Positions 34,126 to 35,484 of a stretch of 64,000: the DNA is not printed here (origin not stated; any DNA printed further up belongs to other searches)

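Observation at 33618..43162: Eleven-gene operon joining an ADP/CDP-heptose-like line to a split transketolase, a ChoK-fold kinase, a HAD phosphatase and a methyltransferase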

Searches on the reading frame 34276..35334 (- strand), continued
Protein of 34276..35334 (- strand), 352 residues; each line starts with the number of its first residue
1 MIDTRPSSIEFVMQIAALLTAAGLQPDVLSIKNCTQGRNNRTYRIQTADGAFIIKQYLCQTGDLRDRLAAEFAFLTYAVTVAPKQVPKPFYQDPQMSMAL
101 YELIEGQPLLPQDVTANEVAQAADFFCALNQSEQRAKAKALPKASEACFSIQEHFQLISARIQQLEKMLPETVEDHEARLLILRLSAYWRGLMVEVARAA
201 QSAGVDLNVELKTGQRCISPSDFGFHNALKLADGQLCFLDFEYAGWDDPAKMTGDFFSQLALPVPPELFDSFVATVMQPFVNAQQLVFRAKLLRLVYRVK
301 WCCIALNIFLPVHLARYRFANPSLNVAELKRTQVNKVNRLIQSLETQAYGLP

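Call 45: predict_structure(alignment_id=A1)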
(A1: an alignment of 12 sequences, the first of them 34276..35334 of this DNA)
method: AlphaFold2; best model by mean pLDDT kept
length: 352 residues; sequences in the alignment: 12
mean_pLDDT: 89.6   pTM: 0.87
mean pLDDT of the five models: 89.6, 89.5, 87.9, 79.4, 79.2
residues with pLDDT >= 90: 248; 70-90: 88; 50-70: 7; < 50: 9
segments of 3 or more residues with pLDDT < 50: 1-5, 349-352
pLDDT, mean of each block of 10 residues (from residue 1): 56 95 95 77 94 91 82 92 95 95 93 93 95 82 84 97 95 96 96 94 93 90 88 93 86 88 88 95 94 93 94 90 91 93 73 44
secondary structure, 60 per line:
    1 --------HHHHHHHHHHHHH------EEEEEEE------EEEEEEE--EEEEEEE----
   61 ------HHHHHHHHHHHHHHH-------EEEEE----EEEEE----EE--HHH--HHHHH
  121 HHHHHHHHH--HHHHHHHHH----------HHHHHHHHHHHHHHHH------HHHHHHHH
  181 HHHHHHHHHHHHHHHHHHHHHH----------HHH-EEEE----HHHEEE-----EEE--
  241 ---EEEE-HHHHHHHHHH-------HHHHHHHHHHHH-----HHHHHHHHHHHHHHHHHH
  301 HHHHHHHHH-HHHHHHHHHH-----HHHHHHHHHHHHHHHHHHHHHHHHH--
elements in order: H9-21 E28-34 E41-47 E50-56 H67-81 E89-93 E98-102 H116-129 H132-140 H151-166 H173-202 E217-220 E228-230 E236-238 E244-247 H249-258 H266-277 H283-309 H311-320 H326-350

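Call 47: fold_search(model_id=the predicted structure, library=pdb)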
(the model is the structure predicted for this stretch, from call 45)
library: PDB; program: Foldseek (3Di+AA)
matches with E <= 10: 1744; with E <= 0.001: 178
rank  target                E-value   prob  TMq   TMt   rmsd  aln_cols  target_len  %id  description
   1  3mes_A                5.7e-11  1.00  0.58  0.58   6.3       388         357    9  Crystal structure of choline kinase from Cryptosporidium parvum Iowa II, cgd3_2030 (released 2010-04-07)
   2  3mes_B                2.2e-10  1.00  0.55  0.54   6.3       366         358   10  Crystal structure of choline kinase from Cryptosporidium parvum Iowa II, cgd3_2030 (released 2010-04-07)
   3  8agy_A                4.5e-10  1.00  0.53  0.54  10.8       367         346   17  The Corramycin phosphotransferase in complex with Corramycin (released 2023-08-16)
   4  2qg7_E                9.9e-10  1.00  0.54  0.52   7.1       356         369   13  Plasmodium vivax ethanolamine kinase Pv091845 (released 2007-07-24)
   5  2qg7_A                9.9e-10  1.00  0.52  0.50   7.1       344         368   14  Plasmodium vivax ethanolamine kinase Pv091845 (released 2007-07-24)
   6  2qg7_D                2.3e-09  1.00  0.53  0.51   6.9       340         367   14  Plasmodium vivax ethanolamine kinase Pv091845 (released 2007-07-24)
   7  6yxs                  3.1e-09  1.00  0.57  0.56   6.4       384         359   11  Crystal structure of the apo form of choline kinase from Plasmodium falciparum (released 2020-08-05)
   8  4r7b_B                3.6e-09  1.00  0.52  0.61   6.3       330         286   16  Crystal structure of pneumococcal LicA in complex with choline (released 2015-08-12)
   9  4da5_A                4.0e-09  1.00  0.57  0.57   6.7       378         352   12  Choline Kinase alpha acts through a double-displacement kinetic mechanism involving enzyme isomerisation, as determine (released 2013-04-17)
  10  4r77_A                5.7e-09  1.00  0.55  0.66   6.0       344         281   15  Crystal structure of choline kinase LicA from Streptococcus pneumoniae (released 2015-08-12)
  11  3c5i_A                6.4e-09  1.00  0.56  0.57   6.2       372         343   13  Crystal structure of Plasmodium knowlesi choline kinase, PKH_134520 (released 2008-02-19)
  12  3c5i_B                9.1e-09  1.00  0.59  0.60   5.9       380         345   11  Crystal structure of Plasmodium knowlesi choline kinase, PKH_134520 (released 2008-02-19)
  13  8ahd_A                9.1e-09  1.00  0.51  0.53  10.7       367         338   17  The apo structure of the Corramycin phosphotransferase (released 2023-08-16)
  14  5eqe_A                1.1e-08  1.00  0.56  0.56   6.7       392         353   11  Crystal structure of choline kinase alpha-1 bound by [4-[(4-methyl-1,4-diazepan-1-yl)methyl]phenyl]methanamine (compou (released 2016-01-06)
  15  5igw                  1.2e-08  1.00  0.49  0.56   7.5       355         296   11  Macrolide 2'-phosphotransferase type II - complex with GDP and clarithromycin (released 2017-04-26)
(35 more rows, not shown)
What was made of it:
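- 34276..35334 (-): Choline-kinase/APH-fold small-molecule kinase. Structural neighbours are choline/ethanolamine kinases, LicA, MTR kinase and NahK at TM 0.5-0.6 (calls 45, 47).
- The kinase's structural neighbours are choline and ethanolamine kinases and LicA (call 47).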

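Call 48: search_dna_similar(query=window:34276-35334:-, collection=plasmids, mode=protein, max_evalue=1e-30, max_rows=40)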
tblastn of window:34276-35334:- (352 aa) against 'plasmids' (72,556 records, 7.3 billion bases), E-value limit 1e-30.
Records with a match: 1; places in all: 1; records where one place covers at least 80% of the query: 1.
Best place of each record, by identity: <60% 1.
By first word of the organism name: Solidesulfovibrio 1.
By predicted mobility (MOB-suite, as given by PLSDB): non-mobilizable 1.
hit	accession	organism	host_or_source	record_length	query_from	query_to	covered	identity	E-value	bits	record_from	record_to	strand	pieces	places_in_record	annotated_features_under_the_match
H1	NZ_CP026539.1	Solidesulfovibrio carbinolicus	-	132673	16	342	93%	30.1%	6e-34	139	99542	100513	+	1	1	aminoglycoside phosphotransferase family protein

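Call 53: get_annotated_region(hit=H1, flank=12000)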
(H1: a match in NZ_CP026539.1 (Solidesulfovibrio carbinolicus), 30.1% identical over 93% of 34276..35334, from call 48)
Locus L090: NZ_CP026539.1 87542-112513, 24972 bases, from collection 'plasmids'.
description: Solidesulfovibrio carbinolicus strain DSM 3852 plasmid pDCAR1, complete sequence
organism: Solidesulfovibrio carbinolicus (NCBI taxid 296842)
taxonomy: Bacteria; Thermodesulfobacteriota; Desulfovibrionia; Desulfovibrionales; Desulfovibrionaceae; Solidesulfovibrio; Solidesulfovibrio carbinolicus
host: -; source: -; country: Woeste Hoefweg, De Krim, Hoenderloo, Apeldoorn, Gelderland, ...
typing (MOB-suite, as given by PLSDB): non-mobilizable
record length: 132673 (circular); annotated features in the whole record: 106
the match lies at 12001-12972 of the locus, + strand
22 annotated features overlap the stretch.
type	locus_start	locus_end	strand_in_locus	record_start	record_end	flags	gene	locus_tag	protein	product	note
CDS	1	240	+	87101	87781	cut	pseF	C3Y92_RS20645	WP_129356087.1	pseudaminic acid cytidylyltransferase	-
CDS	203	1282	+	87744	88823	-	-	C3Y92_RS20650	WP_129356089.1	acylneuraminate cytidylyltransferase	-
CDS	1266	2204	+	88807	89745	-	-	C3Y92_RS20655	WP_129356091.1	class I SAM-dependent methyltransferase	-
CDS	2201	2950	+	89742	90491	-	fabG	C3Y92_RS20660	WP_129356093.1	3-oxoacyl-ACP reductase FabG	-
CDS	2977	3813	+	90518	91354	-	-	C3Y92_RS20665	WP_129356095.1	transketolase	-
CDS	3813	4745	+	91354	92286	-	-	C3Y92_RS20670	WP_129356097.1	transketolase C-terminal domain-containing protein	-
CDS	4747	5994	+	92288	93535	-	-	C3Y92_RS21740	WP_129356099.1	class I SAM-dependent methyltransferase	GO:0032259 - methylation [Evidence IEA]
CDS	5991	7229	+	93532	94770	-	-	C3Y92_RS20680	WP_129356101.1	ATP-grasp domain-containing protein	-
CDS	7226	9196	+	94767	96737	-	-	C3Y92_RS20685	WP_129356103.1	glycoside hydrolase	-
CDS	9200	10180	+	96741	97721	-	pseB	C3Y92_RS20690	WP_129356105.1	UDP-N-acetylglucosamine 4,6-dehydratase (inverting)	-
CDS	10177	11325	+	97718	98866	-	pseC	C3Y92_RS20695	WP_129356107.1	UDP-4-amino-4, 6-dideoxy-N-acetyl-beta-L-altrosamine transaminase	-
CDS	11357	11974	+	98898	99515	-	-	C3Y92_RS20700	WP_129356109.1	hypothetical protein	-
CDS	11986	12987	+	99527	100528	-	-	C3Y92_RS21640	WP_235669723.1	aminoglycoside phosphotransferase family protein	-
CDS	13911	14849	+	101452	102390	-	-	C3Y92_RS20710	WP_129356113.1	transketolase C-terminal domain-containing protein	-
CDS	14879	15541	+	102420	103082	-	-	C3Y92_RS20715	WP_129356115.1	class I SAM-dependent methyltransferase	-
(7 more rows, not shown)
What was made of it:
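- Tried and rejected: A tblastn search of plasmids with the kinase gave one distant hit, which turned out to be informative (calls 48, 53).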
